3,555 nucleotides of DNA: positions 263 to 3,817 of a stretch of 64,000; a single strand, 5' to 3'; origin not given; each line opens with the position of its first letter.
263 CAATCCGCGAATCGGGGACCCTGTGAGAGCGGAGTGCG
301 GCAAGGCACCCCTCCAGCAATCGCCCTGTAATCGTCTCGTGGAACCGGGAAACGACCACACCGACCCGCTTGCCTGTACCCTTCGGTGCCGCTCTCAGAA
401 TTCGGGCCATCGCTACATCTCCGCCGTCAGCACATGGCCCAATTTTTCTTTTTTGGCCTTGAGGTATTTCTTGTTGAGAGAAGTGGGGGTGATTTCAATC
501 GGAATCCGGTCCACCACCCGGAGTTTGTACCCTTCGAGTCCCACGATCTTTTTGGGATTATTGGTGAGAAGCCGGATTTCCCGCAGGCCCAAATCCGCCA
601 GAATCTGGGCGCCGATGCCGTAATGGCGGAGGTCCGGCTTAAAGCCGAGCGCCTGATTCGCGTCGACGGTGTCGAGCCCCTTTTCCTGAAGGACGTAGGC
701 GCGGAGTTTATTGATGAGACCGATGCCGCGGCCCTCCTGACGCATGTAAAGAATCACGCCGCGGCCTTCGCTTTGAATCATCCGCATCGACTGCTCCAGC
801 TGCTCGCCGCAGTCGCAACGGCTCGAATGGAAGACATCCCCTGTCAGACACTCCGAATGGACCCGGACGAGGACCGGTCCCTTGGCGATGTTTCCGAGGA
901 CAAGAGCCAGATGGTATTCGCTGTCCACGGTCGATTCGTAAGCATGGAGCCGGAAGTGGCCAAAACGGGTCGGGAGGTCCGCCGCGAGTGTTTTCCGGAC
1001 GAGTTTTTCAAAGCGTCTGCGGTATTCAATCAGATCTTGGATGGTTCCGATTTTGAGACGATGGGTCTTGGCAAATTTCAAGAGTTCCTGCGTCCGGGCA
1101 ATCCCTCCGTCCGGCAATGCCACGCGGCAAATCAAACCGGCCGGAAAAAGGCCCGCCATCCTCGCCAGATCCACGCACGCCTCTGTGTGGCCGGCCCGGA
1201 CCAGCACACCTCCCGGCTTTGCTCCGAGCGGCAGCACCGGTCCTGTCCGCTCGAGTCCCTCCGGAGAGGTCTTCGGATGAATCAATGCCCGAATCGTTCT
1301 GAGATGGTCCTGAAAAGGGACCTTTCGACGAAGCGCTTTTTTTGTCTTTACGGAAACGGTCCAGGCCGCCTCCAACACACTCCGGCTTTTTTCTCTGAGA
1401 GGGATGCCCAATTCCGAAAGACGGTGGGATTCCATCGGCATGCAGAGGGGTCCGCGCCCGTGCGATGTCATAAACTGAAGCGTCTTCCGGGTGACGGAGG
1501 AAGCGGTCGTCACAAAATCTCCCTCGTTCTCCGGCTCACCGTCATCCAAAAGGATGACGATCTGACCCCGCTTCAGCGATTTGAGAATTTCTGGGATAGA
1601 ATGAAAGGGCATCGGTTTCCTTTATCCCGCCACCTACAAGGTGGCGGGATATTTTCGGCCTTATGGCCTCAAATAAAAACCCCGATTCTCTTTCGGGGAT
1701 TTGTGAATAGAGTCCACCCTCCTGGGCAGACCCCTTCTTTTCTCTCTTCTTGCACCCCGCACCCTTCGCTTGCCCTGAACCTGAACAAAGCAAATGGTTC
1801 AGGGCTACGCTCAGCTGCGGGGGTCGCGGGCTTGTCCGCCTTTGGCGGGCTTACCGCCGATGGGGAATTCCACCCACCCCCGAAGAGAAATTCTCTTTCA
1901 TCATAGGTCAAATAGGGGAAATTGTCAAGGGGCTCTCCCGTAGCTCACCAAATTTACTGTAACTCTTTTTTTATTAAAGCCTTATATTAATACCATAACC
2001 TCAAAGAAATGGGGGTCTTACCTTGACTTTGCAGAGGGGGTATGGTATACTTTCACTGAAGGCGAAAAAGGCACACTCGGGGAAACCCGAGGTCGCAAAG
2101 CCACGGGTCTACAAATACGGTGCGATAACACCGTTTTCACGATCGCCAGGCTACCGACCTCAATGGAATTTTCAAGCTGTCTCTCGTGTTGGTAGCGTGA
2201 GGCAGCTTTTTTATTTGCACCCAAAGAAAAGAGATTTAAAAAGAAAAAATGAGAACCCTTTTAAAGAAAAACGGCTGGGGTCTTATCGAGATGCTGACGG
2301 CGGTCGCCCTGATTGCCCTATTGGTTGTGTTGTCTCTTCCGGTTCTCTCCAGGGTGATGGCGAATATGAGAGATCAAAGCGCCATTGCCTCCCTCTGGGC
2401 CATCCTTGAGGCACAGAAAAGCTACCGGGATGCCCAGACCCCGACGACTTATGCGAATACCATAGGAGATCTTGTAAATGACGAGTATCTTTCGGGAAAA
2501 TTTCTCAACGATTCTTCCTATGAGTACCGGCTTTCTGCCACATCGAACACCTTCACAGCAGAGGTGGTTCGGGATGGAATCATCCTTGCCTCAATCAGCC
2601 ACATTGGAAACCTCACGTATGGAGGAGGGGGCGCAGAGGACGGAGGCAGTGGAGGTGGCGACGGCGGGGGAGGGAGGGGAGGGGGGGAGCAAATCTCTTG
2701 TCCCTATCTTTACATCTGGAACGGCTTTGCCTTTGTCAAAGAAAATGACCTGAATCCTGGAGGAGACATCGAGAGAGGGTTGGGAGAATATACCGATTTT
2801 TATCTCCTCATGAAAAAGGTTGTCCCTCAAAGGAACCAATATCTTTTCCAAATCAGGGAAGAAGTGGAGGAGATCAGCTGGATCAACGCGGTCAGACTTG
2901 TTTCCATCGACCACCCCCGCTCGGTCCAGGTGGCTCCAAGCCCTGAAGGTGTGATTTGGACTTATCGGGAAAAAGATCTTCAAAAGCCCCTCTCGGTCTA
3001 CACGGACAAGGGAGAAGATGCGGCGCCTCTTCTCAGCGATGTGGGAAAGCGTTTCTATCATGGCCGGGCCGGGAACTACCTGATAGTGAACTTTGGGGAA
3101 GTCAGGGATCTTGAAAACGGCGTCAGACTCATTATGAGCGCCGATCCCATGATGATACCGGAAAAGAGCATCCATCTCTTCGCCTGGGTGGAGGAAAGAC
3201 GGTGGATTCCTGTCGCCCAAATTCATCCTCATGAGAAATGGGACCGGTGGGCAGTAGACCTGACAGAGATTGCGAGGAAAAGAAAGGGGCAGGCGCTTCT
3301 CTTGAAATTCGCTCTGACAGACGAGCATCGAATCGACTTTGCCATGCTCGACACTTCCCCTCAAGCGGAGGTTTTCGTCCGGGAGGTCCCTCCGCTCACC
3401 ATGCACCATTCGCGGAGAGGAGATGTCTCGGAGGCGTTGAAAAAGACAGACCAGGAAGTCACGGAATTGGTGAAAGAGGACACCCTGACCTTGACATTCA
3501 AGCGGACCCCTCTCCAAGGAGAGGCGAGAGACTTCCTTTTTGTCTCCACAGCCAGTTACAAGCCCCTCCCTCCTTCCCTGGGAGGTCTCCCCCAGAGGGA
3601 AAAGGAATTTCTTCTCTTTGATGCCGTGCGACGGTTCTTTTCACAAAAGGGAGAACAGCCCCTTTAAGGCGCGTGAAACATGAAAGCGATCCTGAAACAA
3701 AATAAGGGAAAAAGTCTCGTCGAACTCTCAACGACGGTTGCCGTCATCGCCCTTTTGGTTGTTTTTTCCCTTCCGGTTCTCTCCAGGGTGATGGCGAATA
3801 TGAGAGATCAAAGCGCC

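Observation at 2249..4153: Tandem paralogous pilin-like genes sharing a 126-bp block identical at the nucleotide level but with completely different C-terminal portions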

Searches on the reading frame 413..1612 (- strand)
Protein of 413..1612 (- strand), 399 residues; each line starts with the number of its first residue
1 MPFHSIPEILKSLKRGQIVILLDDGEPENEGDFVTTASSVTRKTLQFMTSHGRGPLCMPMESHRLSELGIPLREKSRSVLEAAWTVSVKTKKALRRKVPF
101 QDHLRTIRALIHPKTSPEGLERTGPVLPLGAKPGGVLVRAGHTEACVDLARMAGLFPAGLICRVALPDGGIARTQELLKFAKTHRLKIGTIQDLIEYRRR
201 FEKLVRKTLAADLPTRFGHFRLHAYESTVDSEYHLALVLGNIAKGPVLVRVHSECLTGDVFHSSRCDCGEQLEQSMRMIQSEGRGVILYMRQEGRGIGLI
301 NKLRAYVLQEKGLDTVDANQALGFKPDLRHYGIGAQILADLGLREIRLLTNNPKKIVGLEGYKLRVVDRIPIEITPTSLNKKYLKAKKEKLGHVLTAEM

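Call 56: find_related_loci(query=window:413-1612:-, collection=genome_contigs, flank=6000)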
Query window:413-1612:- (399 aa) in genome_contigs; peptide patterns used: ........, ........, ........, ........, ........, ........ (x = any residue, [..] = any of these).
265 stretches matched a pattern; 112 encode a relative of the query (tblastn E <= 1e-3); the best 80 are kept; 80 distinct loci.
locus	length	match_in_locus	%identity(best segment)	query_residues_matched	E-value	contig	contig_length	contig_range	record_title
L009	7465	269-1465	69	1-399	0e+0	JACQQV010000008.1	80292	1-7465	MAG: Candidatus Omnitrophota bacterium isolate NC_groundwater_1342_Ag_S-0.2um_51_121 S_p2_S4_coassembly_k141_106083, who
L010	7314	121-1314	66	1-399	6e-164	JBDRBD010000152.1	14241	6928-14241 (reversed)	MAG: Candidatus Omnitrophota bacterium isolate MEGAHIT-group-1.1039 k141_7648661, whole genome shotgun sequence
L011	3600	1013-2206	59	3-397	5e-155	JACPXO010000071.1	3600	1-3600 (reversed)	MAG: Candidatus Omnitrophota bacterium isolate NC_groundwater_839_Pr1_B-0.1um_55_15 Montesol18_Bp1_scaffold_791536, whol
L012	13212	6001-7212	57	3-396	3e-143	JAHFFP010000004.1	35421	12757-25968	MAG: Candidatus Omnitrophota bacterium isolate nzgw295 NODE_813_length_35422_cov_3.727175, whole genome shotgun sequence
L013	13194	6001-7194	54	3-398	8e-142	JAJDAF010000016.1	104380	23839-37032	MAG: candidate division KSB1 bacterium isolate OFTM356 OFTM356_15, whole genome shotgun sequence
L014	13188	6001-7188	54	3-396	2e-140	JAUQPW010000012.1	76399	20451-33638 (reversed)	MAG: bacterium isolate JZ-2.bins.100.201901 NODE_578_length_76399_cov_1.392018, whole genome shotgun sequence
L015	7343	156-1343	55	1-395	6e-140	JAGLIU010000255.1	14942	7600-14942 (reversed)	MAG: Candidatus Omnitrophota bacterium isolate RS_3_17 ROV157_3.bin.17.fa_255, whole genome shotgun sequence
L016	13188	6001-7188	54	3-396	6e-140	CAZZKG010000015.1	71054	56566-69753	MAG TPA_asm: uncultured Gemmatimonadota bacterium isolate binchicken_co275_191 genome assembly, contig: NODE_282_length_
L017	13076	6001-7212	53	1-398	1e-139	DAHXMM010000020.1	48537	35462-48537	MAG TPA_asm: Elusimicrobia bacterium isolate clean1622 k141_440504, whole genome shotgun sequence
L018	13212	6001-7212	53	1-398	1e-138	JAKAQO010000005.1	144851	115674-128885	MAG: bacterium isolate YF2.bin79 NODE_57_length_144851_cov_5.170186, whole genome shotgun sequence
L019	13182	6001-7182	53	3-395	2e-137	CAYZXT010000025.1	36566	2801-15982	MAG TPA_asm: uncultured Elusimicrobia sp. isolate SRP323723_co1_143 genome assembly, contig: NODE_928_length_36566_cov_7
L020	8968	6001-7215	54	1-398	3e-137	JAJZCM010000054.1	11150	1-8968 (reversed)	MAG: bacterium isolate JA2.bin36 NODE_3681_length_11150_cov_5.581602, whole genome shotgun sequence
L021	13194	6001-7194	56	3-395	4e-137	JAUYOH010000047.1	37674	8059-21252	MAG: Candidatus Omnitrophota bacterium isolate C4_maxbin.042 C4_k141_198387, whole genome shotgun sequence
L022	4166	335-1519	53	3-395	4e-140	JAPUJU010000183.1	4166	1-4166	MAG: bacterium isolate KW1-S15_115 KW1-S15_115_cg183, whole genome shotgun sequence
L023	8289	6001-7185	54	3-395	6e-137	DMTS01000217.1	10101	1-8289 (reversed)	MAG TPA_asm: Candidatus Delongbacteria bacterium isolate UBA12480 contig_68752, whole genome shotgun sequence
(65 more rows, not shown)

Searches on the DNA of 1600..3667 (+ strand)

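Call 21: search_rna_families(sources=[L001, L002, L004], threshold=evalue, max_evalue=0.1, show_alignments=3)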
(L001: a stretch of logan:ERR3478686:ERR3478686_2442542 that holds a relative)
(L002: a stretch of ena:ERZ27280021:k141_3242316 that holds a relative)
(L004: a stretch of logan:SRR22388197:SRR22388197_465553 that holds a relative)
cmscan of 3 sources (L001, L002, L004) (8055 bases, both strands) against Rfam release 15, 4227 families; matches with E-value up to 0.1: 3.
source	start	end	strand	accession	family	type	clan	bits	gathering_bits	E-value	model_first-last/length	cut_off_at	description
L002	229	319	+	RF01051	c-di-GMP-I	Cis-reg; riboswitch;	CL00126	77.6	35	2e-14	1-87/87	no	c-di-GMP-I riboswitch aptamer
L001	1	70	+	RF01051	c-di-GMP-I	Cis-reg; riboswitch;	CL00126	54.5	35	8.7e-09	19-87/87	5'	c-di-GMP-I riboswitch aptamer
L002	1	58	-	RF00050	FMN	Cis-reg; riboswitch;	-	28.5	66.2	0.0021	1-58/138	3'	FMN riboswitch aptamer (RFN element)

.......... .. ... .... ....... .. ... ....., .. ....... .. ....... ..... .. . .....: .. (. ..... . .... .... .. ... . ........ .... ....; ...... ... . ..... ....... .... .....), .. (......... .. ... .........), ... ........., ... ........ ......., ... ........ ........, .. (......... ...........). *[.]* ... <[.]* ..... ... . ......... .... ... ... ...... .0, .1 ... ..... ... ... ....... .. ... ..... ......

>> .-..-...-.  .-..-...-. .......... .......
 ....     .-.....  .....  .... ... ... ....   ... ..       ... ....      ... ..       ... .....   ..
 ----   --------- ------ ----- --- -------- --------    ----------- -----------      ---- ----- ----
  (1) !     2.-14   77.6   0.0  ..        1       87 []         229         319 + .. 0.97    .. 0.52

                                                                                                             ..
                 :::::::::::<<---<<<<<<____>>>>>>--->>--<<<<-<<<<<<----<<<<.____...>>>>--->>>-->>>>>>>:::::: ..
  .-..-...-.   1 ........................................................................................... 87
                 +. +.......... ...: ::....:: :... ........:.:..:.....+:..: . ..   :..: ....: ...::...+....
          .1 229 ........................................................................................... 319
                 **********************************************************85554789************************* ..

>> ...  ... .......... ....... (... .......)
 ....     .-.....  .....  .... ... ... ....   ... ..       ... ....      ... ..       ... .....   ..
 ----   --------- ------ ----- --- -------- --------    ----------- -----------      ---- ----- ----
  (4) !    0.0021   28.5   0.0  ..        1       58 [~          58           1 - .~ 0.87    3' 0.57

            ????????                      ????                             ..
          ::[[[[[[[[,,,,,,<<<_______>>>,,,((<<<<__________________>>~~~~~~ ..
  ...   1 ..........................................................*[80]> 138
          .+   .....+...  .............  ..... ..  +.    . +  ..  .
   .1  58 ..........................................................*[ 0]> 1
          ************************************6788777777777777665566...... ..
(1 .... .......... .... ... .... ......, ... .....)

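Call 44: search_rna_families(source=window, start=1600, end=2300, threshold=evalue, max_evalue=1, show_alignments=2)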
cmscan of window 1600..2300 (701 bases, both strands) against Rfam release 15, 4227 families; matches with E-value up to 1: 3.
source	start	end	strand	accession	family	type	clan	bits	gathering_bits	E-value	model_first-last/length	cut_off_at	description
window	2061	2159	+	RF03167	c-di-GMP-I-GGC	Cis-reg; riboswitch;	CL00126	61.8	59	3.9e-14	1-80/80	no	c-di-GMP-I-GGC riboswitch aptamer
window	1740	1891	-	RF00050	FMN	Cis-reg; riboswitch;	-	47.7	66.2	1.1e-09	1-138/138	no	FMN riboswitch aptamer (RFN element)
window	1623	1655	-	RF02450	ncr1175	Gene; sRNA;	-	19.1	60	0.77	72-106/110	no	Bacillus sRNA ncr1175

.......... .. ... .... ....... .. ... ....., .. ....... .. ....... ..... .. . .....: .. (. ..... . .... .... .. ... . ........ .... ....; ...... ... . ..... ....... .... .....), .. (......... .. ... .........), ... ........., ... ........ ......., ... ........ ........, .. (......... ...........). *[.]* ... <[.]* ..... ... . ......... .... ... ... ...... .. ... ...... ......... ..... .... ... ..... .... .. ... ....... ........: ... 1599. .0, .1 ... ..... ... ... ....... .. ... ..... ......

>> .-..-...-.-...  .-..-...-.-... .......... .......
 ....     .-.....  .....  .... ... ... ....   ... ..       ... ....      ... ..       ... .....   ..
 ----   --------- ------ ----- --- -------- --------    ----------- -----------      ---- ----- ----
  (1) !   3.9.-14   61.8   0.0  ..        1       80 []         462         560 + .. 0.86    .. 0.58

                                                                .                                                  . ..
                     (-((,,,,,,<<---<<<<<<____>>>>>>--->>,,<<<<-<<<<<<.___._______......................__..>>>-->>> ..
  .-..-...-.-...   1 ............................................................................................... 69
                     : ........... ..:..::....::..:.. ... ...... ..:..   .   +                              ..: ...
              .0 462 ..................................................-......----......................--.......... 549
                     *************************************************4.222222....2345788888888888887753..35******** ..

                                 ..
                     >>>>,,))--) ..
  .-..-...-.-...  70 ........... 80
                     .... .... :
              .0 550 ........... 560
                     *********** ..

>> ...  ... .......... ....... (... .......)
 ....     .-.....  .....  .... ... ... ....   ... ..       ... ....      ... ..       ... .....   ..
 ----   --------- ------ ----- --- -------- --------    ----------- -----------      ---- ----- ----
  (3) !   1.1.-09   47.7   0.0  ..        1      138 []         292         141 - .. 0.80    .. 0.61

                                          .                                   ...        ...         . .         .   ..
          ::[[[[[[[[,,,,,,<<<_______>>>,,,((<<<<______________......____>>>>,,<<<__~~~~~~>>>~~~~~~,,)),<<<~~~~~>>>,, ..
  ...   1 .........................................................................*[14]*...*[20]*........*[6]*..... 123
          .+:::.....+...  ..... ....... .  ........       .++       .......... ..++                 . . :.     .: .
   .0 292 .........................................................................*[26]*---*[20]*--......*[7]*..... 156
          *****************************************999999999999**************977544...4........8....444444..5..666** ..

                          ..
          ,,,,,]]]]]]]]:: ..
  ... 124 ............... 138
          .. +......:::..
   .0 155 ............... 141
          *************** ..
